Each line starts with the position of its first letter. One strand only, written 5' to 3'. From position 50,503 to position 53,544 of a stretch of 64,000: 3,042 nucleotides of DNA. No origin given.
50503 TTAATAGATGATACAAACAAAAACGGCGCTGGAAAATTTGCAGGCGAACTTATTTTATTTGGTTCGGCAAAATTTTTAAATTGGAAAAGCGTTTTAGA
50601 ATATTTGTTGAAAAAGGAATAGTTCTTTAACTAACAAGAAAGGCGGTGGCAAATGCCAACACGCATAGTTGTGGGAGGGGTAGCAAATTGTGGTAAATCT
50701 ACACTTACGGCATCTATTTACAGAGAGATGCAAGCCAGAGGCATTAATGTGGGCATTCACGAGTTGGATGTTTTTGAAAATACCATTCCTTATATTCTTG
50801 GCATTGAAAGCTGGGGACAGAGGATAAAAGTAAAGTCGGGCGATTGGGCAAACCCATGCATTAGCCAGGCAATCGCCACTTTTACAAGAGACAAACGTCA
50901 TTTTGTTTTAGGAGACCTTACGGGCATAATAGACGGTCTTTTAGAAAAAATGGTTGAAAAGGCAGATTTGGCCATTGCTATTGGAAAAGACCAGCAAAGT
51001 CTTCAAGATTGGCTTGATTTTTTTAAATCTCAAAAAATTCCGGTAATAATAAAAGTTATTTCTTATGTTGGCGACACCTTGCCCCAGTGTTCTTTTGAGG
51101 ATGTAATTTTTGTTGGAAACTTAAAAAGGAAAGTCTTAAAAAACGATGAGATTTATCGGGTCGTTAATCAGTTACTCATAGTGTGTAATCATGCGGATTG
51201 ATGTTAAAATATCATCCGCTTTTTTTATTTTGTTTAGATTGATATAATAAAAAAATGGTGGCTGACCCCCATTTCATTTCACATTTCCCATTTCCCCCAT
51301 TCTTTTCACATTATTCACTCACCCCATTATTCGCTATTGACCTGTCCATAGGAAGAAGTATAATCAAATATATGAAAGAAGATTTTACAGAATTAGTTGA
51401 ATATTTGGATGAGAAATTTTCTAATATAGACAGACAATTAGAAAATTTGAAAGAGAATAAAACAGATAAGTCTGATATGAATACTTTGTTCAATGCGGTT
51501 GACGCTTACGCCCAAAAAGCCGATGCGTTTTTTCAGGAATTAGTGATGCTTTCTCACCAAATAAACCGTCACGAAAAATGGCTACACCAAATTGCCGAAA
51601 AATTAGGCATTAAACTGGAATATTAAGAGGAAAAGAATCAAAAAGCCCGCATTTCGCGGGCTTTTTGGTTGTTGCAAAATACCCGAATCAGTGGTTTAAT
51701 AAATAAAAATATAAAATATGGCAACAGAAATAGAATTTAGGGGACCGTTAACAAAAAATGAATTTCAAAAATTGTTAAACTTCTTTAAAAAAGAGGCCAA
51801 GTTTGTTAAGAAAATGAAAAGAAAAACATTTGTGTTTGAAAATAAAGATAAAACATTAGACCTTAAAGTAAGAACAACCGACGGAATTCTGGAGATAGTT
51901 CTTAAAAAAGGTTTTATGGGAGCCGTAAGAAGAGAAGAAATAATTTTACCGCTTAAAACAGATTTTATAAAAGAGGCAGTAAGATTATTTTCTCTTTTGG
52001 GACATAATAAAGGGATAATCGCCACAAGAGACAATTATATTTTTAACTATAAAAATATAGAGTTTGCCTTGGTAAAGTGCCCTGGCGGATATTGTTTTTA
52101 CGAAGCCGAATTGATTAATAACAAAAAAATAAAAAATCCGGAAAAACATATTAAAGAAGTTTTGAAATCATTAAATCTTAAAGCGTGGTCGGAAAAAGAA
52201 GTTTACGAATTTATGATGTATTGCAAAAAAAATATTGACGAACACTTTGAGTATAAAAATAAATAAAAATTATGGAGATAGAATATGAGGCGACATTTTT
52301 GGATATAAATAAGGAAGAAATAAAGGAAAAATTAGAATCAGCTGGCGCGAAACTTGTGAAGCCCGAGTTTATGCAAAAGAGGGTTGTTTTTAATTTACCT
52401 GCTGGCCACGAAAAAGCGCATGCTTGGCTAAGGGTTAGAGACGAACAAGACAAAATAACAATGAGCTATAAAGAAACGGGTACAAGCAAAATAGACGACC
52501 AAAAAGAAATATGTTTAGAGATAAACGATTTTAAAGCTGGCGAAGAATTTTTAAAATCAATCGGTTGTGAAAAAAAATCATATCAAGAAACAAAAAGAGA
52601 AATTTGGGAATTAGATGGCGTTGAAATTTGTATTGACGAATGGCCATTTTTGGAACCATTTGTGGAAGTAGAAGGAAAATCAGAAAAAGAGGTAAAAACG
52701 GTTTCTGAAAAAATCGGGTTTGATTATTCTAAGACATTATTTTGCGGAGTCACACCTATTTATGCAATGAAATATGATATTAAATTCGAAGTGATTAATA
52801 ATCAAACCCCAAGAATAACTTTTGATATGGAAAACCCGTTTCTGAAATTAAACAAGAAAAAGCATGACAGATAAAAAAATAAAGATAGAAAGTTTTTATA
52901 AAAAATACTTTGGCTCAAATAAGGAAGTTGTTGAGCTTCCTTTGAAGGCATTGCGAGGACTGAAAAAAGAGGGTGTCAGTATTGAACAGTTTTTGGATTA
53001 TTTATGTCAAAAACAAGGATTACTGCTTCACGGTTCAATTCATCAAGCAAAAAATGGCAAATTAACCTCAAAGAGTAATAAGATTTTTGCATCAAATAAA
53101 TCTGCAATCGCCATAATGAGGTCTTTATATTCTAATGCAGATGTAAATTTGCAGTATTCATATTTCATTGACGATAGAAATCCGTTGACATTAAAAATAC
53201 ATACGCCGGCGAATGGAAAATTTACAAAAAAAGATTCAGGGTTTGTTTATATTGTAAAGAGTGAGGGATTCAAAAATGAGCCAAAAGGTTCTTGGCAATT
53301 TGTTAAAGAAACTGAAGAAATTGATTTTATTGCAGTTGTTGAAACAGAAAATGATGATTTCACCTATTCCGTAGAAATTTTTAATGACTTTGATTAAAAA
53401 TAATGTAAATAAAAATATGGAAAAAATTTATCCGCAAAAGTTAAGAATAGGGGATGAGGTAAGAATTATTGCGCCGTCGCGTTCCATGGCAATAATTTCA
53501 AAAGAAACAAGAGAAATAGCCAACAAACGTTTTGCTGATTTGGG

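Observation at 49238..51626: Twin near-leaderless paralog genes, each behind degenerate pyrimidine repeats, bracket a three-gene cassette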

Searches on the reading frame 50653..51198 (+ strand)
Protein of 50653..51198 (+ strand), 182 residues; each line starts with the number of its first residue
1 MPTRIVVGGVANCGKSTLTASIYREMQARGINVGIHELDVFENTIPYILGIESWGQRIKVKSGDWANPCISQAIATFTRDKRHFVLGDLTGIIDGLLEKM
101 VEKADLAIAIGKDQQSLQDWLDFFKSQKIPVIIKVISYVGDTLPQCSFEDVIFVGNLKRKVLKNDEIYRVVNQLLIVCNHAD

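Call 6: search_protein_families(library=pfam, proteins=[window:50653-51198:+], max_evalue=0.1)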
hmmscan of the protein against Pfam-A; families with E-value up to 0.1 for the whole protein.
window:50653-51198:+ (182 aa): 5 families
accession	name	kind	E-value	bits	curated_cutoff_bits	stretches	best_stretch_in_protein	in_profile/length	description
PF10609.15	ParA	-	7e-06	26.1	27.1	1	9-72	11-71/246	NUBPL iron-transfer P-loop NTPase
PF01926.29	MMR_HSR1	-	0.0025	18.3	21.9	0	4-25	1-22/113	50S ribosome-binding GTPase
PF01656.29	CbiA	-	0.061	13.7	25.4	1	6-50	3-46/125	CobQ/CobB/MinD/ParA nucleotide binding domain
PF00448.28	SRP54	-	0.082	13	22.7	0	3-100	2-102/196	SRP54-type protein, GTPase domain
PF07755.17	DUF1611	-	0.089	12.6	25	0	6-35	17-46/201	Domain of unknown function (DUF1611_C) P-loop domain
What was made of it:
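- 49794..51201 (+): Three-gene operon: hypothetical 127 aa (49794-50177), NT5C deoxyribonucleotidase (50158-50622) and P-loop NTPase (50653-51201). A hairpin plus T7 follows at about 51189-51232. Pfam (call 6).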

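Call 51: search_protein_families(library=ncbifam, proteins=[window:50653-51198:+], max_evalue=0.01)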
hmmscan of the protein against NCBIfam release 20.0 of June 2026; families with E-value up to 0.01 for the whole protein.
window:50653-51198:+ (182 aa): 3 families
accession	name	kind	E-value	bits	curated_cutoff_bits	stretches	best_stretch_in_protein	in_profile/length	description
NF041136.1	MrpORP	equivalog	0.00021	20.7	450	1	5-54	9-58/365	iron-sulfur cluster carrier protein MrpORP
NF008669.0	PRK11670.1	equivalog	0.00026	20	348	1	7-76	113-180/369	iron-sulfur cluster carrier protein ApbC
NF010340.0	PRK13768.1-2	equivalog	0.00047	20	293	1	2-48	3-49/265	GTPase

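Call 59: find_homologous_proteins(query=window:50653-51198:+, max_evalue=0.00001)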
Query window:50653-51198:+ (182 aa): 12 proteins with E <= 0.00001 among 89 candidates.
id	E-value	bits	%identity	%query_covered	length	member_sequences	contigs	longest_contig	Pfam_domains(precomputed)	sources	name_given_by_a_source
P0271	1.2e-116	405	100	100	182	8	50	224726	PF10609.16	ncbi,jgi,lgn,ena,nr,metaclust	ncbi:MAG: hypothetical protein A2325_02145 [Candidatus Staskawiczbacteria bacterium RIFOXYB2_FULL_37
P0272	1.7e-99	349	91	96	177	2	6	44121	PF10609.16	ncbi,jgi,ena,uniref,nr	ncbi:MAG: hypothetical protein A2998_03230 [Candidatus Staskawiczbacteria bacterium RIFCSPLOWO2_01_F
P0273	8.0e-99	347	89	96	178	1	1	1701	PF10609.16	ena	-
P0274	2.9e-88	312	78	99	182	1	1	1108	-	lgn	-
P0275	4.1e-81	289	75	99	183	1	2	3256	-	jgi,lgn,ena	-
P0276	3.5e-79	283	77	96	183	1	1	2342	PF10609.16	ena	-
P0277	2.0e-76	274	76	96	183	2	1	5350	PF10609.16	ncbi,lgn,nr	ncbi:MAG: hypothetical protein Q8O66_00825 [bacterium]|nr:hypothetical protein [bacterium]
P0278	6.7e-72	259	66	100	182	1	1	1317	-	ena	-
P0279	6.0e-59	217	61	96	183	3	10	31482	-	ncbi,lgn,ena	-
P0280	6.9e-55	203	64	83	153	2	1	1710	-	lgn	-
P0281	3.1e-48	182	58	82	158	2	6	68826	-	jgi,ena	-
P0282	7.8e-42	161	46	98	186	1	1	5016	-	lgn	-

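Call 60: find_encoding_contigs(protein=P0272, flank=7000, max_places=4)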
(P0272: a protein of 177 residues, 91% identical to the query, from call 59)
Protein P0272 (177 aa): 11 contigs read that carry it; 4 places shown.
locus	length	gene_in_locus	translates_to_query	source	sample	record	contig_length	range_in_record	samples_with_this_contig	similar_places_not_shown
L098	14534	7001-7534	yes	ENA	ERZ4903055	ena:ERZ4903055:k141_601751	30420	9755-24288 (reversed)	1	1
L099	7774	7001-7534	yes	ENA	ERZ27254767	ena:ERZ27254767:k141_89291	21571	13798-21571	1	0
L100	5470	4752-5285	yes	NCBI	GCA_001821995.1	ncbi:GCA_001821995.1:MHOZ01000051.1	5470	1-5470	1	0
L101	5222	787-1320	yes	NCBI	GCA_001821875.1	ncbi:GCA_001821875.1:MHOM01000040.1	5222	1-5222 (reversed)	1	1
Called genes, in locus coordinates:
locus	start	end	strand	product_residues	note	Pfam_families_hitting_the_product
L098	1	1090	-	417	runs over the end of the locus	PF00291:PALP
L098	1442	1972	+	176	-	PF01862:PvlArgDC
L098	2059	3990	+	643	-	PF03485:Arg_tRNA_synt_N, PF00750:tRNA-synt_1d, PF05746:DALR_1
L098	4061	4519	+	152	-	PF00293:NUDIX, PF14815:NUDIX_4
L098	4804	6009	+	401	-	PF00155:Aminotran_1_2, PF01212:Beta_elim_lyase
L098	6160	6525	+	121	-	-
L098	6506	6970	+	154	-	PF06941:NT5C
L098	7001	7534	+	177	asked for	PF10609:ParA (faint)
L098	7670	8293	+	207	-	PF01936:NYN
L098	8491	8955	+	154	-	PF13420:Acetyltransf_4, PF00583:Acetyltransf_1, PF13302:Acetyltransf_3 (weak), PF13673:Acetyltransf_10, PF13508:Acetyltransf_7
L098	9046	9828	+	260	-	PF06314:ADC (weak)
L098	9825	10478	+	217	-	PF04191:PEMT, PF04140:ICMT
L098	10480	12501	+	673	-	PF16927:HisKA_7TM, PF00989:PAS, PF08448:PAS_4 (weak), PF13426:PAS_9, PF00512:HisKA, PF02518:HATPase_c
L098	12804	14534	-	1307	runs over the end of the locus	PF00270:DEAD (weak), PF00271:Helicase_C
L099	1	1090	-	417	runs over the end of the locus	PF00291:PALP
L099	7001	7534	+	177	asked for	PF10609:ParA (faint)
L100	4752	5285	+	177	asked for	PF10609:ParA (faint)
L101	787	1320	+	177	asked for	PF10609:ParA (faint)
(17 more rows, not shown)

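Call 61: find_encoding_contigs(protein=P0279, flank=7000, max_places=4)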
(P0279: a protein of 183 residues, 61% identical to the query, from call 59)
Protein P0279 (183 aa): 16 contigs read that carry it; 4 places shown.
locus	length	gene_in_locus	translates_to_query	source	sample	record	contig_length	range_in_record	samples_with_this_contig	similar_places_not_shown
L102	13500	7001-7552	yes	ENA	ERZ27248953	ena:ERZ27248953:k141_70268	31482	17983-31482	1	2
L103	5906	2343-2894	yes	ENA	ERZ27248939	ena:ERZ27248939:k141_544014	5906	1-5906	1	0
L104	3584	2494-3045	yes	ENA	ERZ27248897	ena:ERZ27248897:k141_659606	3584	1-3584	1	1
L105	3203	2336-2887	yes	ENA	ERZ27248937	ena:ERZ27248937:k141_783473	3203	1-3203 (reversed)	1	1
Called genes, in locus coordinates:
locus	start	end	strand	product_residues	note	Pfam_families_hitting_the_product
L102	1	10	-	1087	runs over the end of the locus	PF02811:PHP, PF07733:DNA_pol3_alpha, PF17657:DNA_pol3_finger, PF14579:HHH_6, PF01336:tRNA_anti-codon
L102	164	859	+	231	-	PF01351:RNase_HII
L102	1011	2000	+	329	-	PF02016:Peptidase_S66, PF17676:Peptidase_S66C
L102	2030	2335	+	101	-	PF00583:Acetyltransf_1, PF08445:FR47, PF13508:Acetyltransf_7, PF13673:Acetyltransf_10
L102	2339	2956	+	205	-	-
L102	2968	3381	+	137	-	PF00293:NUDIX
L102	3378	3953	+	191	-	PF02545:Maf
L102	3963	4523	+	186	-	PF01928:CYTH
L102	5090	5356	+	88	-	-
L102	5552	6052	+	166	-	-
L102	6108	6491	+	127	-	-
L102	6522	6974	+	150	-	PF06941:NT5C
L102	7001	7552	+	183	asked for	-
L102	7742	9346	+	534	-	-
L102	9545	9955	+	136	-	-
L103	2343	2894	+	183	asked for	-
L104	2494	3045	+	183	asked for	-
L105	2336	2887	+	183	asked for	-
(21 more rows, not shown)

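Call 62: find_encoding_contigs(protein=P0281, flank=7000, max_places=3)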
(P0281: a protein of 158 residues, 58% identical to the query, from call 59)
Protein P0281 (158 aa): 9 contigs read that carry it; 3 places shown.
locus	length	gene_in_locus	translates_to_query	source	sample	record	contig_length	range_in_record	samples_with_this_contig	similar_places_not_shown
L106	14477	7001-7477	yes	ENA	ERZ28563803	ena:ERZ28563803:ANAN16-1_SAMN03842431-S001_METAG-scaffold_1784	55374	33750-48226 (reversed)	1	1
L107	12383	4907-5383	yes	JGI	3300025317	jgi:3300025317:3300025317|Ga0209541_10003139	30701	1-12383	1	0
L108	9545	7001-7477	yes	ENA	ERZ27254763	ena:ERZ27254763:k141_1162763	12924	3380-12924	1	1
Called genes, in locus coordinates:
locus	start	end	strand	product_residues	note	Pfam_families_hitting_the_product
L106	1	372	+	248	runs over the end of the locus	PF01048:PNP_UDP_1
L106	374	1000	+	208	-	PF05891:Methyltransf_PK (weak), PF13489:Methyltransf_23, PF02353:CMAS, PF13847:Methyltransf_31, PF08241:Methyltransf_11, PF08242:Methyltransf_12, PF13649:Methyltransf_25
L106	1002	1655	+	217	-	PF01909:NTP_transf_2 (faint)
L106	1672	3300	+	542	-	PF00282:Pyridoxal_deC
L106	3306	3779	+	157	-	PF00383:dCMP_cyt_deam_1, PF14437:MafB19-deam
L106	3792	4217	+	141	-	-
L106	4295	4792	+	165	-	PF01230:HIT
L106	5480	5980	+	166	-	-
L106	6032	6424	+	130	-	-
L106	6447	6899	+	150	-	PF06941:NT5C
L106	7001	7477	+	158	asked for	-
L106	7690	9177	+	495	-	-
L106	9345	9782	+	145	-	-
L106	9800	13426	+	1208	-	-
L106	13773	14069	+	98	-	PF01783:Ribosomal_L32p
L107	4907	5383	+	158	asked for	-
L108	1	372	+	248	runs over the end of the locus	PF01048:PNP_UDP_1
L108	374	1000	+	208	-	PF05891:Methyltransf_PK (weak), PF13489:Methyltransf_23, PF02353:CMAS, PF13847:Methyltransf_31, PF08241:Methyltransf_11, PF08242:Methyltransf_12, PF13649:Methyltransf_25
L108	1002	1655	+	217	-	PF01909:NTP_transf_2 (faint)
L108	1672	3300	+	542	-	PF00282:Pyridoxal_deC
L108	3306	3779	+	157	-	PF00383:dCMP_cyt_deam_1, PF14437:MafB19-deam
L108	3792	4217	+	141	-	-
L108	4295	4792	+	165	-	PF01230:HIT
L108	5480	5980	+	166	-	-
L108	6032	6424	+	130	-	-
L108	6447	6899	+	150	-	PF06941:NT5C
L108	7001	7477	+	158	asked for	-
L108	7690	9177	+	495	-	-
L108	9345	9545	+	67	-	?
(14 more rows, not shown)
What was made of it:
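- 49794..51201 (+): The same triad is conserved in other contexts in L098-L108 (calls 60-62).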

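Call 70: search_protein_families(library=phrogs, proteins=[window:50653-51198:+], max_evalue=0.001)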
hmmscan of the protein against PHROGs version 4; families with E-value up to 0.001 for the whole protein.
window:50653-51198:+ (182 aa): 0 families

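Call 71: search_protein_families(library=padloc, proteins=[window:50653-51198:+], max_evalue=0.001)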
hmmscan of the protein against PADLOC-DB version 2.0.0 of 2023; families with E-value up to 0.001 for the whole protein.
window:50653-51198:+ (182 aa): 2 families
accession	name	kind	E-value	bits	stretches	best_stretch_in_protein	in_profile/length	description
PDLC01515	Csx3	-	1.6e-09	35.7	1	72-172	77-180/183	"CAS-I,CAS-III; associated"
PDLC01045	Csx3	-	1.3e-05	22.6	0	81-140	188-247/286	Csx3-AAA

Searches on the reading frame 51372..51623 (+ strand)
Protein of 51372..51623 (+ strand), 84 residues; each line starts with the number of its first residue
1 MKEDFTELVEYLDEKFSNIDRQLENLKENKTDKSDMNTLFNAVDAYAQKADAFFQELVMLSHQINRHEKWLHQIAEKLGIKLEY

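Call 6: search_protein_families(library=pfam, proteins=[window:51372-51623:+], max_evalue=0.1)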
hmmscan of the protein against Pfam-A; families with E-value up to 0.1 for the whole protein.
window:51372-51623:+ (84 aa): 10 families
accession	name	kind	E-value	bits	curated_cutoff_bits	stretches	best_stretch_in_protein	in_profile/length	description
PF18982.5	JetA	-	0.014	14.4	26.2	0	31-73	114-156/434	Wadjet protein JetA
PF11656.13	DUF3811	-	0.03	15.1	23.5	1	7-52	16-61/88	YjbD family (DUF3811)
PF15469.12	Sec5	-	0.04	12.5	22.7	1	3-75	80-160/837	Exocyst complex component Sec5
PF20379.3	DUF6674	-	0.041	13.9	28.5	0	19-69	5-57/251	Family of unknown function (DUF6674)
PF18363.6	PI_PP_I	-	0.042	14.4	28.5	1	5-76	5-73/94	Phosphoinositide phosphatase insertion domain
PF12015.13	Bud3_N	-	0.043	14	25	1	22-81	15-74/182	Bud3, N-terminal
PF14712.11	Snapin_Pallidin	-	0.044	14.7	29.6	1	18-72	35-86/89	Snapin/Pallidin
PF05531.17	NPV_P10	-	0.05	14.5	29.8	0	9-46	13-50/75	Nucleopolyhedrovirus P10 protein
PF24330.1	DUF7499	-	0.073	13.3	27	1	2-77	85-159/193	Family of unknown function (DUF7499)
PF16043.11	DUF4795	-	0.088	12.6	34.8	0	14-39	42-67/208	Domain of unknown function (DUF4795)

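Call 51: search_protein_families(library=ncbifam, proteins=[window:51372-51623:+], max_evalue=0.01)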
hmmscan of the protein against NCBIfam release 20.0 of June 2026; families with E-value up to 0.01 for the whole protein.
window:51372-51623:+ (84 aa): 0 families

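Call 70: search_protein_families(library=phrogs, proteins=[window:51372-51623:+], max_evalue=0.001)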
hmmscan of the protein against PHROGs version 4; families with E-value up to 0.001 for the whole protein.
window:51372-51623:+ (84 aa): 0 families

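Call 71: search_protein_families(library=padloc, proteins=[window:51372-51623:+], max_evalue=0.001)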
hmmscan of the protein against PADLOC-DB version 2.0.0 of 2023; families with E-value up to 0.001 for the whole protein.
window:51372-51623:+ (84 aa): 0 families

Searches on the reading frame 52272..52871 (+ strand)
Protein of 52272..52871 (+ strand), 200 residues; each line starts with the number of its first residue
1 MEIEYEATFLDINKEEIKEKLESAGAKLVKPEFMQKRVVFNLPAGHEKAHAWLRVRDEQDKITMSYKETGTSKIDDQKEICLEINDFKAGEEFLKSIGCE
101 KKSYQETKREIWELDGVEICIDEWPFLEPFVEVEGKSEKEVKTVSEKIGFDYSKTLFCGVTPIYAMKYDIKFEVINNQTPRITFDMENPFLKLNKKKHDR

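Call 6: search_protein_families(library=pfam, proteins=[window:52272-52871:+], max_evalue=0.1)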
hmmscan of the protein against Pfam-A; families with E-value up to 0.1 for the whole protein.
window:52272-52871:+ (200 aa): 2 families
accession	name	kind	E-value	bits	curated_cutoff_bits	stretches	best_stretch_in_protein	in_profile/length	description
PF01928.26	CYTH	-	4.6e-13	49.8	23.2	1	3-148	2-160/179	CYTH domain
PF10102.14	DUF2341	-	0.062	14.2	23.4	0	44-89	24-73/84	Domain of unknown function (DUF2341)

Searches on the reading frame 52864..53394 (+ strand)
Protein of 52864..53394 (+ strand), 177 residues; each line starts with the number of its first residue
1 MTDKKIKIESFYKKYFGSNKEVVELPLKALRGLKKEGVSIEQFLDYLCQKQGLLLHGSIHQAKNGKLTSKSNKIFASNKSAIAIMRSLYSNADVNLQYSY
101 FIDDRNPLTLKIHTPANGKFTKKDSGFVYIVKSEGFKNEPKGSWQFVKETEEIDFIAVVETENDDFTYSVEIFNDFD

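Call 6: search_protein_families(library=pfam, proteins=[window:52864-53394:+], max_evalue=0.1)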
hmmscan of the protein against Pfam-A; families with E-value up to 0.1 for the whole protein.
window:52864-53394:+ (177 aa): 2 families
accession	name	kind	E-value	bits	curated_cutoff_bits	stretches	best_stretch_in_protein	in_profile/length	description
PF22567.2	UBA_9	-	0.00048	20.4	27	1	29-47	22-40/43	UBA-like domain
PF19835.5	SegE_GIY-YIG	-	0.03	15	25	0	3-25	48-70/123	Putative endonuclease segE, GIY-YIG domain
